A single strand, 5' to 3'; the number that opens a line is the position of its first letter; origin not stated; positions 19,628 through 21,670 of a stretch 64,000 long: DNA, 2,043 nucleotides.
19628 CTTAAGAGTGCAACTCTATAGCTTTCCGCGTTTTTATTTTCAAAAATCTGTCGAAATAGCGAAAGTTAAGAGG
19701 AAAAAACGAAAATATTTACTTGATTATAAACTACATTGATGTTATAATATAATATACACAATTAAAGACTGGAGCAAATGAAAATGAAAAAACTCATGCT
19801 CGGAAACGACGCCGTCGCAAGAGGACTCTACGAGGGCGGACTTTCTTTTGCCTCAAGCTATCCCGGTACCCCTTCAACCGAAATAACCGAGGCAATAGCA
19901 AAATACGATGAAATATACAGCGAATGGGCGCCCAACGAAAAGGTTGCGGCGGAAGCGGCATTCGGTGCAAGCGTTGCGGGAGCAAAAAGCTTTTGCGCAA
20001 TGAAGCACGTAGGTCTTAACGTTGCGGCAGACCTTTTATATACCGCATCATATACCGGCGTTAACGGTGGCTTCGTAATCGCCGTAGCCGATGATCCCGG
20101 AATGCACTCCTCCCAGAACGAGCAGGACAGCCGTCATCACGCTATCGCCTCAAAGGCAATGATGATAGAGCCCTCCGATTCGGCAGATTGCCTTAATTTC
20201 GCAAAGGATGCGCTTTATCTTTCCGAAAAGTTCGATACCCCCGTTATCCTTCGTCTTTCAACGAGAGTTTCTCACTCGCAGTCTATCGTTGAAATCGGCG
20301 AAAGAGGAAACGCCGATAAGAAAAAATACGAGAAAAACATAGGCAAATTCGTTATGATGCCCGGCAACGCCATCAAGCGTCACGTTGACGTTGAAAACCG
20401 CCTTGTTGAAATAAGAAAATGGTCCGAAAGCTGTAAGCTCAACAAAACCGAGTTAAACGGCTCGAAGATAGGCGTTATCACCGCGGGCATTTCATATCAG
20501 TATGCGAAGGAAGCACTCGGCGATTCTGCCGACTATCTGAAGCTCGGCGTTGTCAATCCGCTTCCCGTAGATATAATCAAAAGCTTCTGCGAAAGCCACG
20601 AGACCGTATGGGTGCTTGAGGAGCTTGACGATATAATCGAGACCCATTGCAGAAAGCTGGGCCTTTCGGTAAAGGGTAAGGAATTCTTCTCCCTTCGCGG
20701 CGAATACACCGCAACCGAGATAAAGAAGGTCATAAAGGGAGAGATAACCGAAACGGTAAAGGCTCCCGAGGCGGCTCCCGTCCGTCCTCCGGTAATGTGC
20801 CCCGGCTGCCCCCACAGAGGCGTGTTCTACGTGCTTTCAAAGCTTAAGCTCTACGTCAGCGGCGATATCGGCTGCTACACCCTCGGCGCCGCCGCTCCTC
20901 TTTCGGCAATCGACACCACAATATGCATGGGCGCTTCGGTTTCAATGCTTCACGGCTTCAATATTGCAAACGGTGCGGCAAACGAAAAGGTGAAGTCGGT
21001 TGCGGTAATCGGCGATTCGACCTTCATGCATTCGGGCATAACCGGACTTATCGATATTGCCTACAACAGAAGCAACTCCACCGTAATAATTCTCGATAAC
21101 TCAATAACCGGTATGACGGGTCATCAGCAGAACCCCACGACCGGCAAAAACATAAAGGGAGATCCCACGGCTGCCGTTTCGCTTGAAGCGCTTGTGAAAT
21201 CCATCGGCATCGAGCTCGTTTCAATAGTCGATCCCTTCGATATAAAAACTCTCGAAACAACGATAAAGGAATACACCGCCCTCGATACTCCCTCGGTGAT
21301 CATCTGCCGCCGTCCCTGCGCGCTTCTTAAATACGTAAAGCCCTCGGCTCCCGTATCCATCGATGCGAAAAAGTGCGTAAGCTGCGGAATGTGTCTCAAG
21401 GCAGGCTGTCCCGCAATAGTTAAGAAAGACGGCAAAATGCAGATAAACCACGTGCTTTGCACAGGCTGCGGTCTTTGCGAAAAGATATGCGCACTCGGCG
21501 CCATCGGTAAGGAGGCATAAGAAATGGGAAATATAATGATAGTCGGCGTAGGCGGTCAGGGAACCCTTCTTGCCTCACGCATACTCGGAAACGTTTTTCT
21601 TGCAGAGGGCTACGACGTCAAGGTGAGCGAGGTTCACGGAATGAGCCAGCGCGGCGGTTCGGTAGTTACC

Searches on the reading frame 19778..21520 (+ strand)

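Call 21: search_protein_families(library=pfam, proteins=[window:19778-21520:+], max_evalue=0.0001)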
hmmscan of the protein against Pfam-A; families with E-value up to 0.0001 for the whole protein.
window:19778-21520:+ (580 aa): 7 families
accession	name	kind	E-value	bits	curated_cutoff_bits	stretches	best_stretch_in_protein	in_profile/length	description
PF02775.26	TPP_enzyme_C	-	1.4e-22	80.6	21.9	1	363-509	1-150/151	Thiamine pyrophosphate enzyme, C-terminal TPP binding domain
PF01855.24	POR_N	-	6.1e-14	52.8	27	1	16-187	2-185/231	Pyruvate flavodoxin/ferredoxin oxidoreductase, thiamine diP-bdg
PF00037.32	Fer4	-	6.3e-06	26.2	21.1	0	555-571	2-18/24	4Fe-4S binding domain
PF14697.11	Fer4_21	-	1.8e-05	25.2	35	1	527-574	2-55/59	4Fe-4S dicluster domain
PF12837.12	Fer4_6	-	2.7e-05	24.4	25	0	554-575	2-23/24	4Fe-4S binding domain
PF13237.11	Fer4_10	-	6e-05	23.3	25.5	0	526-571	2-52/53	4Fe-4S dicluster domain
PF12797.12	Fer4_2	-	6.5e-05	23.1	24.5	0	525-546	2-22/22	4Fe-4S binding domain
